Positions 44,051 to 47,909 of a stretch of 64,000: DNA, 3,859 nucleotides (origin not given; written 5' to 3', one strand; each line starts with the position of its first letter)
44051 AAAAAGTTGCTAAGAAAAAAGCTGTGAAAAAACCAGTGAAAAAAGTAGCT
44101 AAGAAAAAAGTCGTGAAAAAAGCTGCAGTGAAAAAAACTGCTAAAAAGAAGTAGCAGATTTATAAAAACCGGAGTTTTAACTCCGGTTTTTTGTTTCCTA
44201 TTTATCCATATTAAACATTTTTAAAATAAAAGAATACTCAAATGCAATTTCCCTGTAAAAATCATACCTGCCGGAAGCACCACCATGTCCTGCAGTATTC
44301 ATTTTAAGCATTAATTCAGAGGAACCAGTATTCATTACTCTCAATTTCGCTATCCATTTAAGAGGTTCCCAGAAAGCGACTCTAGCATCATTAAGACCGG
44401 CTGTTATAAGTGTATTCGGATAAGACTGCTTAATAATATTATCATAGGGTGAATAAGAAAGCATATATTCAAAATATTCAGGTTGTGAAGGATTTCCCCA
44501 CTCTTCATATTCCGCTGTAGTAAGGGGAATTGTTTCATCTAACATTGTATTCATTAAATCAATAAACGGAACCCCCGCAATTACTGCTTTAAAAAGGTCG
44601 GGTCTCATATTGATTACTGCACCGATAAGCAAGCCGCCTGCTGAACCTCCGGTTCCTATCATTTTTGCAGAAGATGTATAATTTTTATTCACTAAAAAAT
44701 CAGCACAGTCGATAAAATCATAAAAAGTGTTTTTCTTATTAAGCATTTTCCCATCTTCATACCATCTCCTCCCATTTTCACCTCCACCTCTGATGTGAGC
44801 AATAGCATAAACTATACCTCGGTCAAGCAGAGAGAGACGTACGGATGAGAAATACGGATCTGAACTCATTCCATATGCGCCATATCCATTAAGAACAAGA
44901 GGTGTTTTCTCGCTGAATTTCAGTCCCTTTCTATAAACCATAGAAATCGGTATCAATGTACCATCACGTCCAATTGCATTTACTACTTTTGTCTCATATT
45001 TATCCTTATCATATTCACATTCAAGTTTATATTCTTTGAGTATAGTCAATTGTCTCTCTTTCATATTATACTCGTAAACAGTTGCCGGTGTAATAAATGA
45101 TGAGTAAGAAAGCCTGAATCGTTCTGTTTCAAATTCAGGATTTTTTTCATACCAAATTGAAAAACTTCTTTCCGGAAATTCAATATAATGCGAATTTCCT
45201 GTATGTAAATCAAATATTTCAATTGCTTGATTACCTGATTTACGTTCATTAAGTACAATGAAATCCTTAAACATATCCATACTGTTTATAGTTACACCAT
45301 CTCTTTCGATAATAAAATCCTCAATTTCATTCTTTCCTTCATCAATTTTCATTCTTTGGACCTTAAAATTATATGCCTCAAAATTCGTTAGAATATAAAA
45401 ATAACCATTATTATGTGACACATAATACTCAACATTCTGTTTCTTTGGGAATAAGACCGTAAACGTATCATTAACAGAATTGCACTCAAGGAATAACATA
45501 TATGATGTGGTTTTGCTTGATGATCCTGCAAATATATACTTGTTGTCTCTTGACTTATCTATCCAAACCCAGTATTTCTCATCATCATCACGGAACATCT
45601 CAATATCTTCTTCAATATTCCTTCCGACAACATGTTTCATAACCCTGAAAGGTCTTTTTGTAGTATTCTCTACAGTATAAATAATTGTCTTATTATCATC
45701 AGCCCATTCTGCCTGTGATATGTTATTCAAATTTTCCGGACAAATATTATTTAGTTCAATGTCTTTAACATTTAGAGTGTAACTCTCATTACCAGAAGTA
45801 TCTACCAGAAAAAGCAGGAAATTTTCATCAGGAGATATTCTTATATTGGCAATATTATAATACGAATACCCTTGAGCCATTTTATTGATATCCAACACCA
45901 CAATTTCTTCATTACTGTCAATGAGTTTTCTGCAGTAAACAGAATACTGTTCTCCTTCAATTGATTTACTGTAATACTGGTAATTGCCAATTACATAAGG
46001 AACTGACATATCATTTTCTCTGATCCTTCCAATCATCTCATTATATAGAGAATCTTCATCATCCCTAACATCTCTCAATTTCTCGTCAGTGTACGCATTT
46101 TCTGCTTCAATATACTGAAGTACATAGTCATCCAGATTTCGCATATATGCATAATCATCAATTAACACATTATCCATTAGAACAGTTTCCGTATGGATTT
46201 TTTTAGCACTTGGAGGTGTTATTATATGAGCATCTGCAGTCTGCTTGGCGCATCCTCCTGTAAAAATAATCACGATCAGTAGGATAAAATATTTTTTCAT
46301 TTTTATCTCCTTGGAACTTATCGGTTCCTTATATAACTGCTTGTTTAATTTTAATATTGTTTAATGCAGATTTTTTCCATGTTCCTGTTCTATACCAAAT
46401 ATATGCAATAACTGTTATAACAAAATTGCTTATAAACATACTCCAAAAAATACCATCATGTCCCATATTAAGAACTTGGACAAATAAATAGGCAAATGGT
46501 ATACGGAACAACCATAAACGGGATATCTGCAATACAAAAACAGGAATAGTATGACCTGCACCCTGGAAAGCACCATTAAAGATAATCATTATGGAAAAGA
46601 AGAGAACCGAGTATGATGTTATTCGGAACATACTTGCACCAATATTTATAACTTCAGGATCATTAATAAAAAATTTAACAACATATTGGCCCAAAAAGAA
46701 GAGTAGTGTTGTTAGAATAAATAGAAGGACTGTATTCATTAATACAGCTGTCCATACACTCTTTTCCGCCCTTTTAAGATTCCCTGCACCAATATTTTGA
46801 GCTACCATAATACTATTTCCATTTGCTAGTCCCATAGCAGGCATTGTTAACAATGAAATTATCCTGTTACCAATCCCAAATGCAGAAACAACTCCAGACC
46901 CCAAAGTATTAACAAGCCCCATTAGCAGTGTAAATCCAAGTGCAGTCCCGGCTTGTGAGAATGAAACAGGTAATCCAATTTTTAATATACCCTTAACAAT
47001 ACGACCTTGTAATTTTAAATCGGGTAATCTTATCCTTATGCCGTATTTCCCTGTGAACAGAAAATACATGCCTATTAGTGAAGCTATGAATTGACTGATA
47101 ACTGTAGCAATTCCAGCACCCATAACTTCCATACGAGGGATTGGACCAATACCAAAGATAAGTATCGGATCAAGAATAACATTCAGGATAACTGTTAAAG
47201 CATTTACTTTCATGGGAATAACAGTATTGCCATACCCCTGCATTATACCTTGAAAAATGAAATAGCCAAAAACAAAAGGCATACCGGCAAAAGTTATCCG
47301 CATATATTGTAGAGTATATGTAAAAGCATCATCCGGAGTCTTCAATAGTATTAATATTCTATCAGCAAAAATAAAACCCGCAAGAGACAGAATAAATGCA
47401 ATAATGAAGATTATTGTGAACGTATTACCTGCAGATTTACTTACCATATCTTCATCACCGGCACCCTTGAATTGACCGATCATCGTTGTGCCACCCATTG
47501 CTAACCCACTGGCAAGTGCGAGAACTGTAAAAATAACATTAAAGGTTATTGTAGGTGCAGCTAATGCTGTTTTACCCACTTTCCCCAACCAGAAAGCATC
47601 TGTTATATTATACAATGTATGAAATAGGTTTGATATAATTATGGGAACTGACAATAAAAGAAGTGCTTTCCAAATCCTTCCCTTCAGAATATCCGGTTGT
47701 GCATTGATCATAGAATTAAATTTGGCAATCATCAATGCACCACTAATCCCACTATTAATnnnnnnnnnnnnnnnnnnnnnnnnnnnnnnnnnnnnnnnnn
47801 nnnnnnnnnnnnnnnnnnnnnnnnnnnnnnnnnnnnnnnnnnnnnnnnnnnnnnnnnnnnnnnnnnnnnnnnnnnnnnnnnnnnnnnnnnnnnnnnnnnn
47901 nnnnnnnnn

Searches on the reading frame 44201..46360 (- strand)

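Call 75: search_protein_families(library=pfam, proteins=[window:44201-46360:-], max_evalue=0.000001)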
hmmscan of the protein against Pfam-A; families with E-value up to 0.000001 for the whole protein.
window:44201-46360:- (720 aa): 2 families
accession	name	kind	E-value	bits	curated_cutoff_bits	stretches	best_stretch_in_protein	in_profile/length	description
PF02897.21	Peptidase_S9_N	-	1.2e-83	281.7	24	1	49-443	1-413/414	Prolyl oligopeptidase, N-terminal beta-propeller domain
PF00326.27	Peptidase_S9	-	1.9e-64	217.5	22.6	1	503-718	2-212/213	Prolyl oligopeptidase family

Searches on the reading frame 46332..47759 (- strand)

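Call 75: search_protein_families(library=pfam, proteins=[window:46332-47759:-], max_evalue=0.000001)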
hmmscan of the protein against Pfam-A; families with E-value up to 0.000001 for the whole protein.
window:46332-47759:- (476 aa): 1 family
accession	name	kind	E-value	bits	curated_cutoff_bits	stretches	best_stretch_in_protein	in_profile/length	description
PF01554.23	MatE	-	1.6e-63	213.7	24.9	2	39-199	1-161/161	MatE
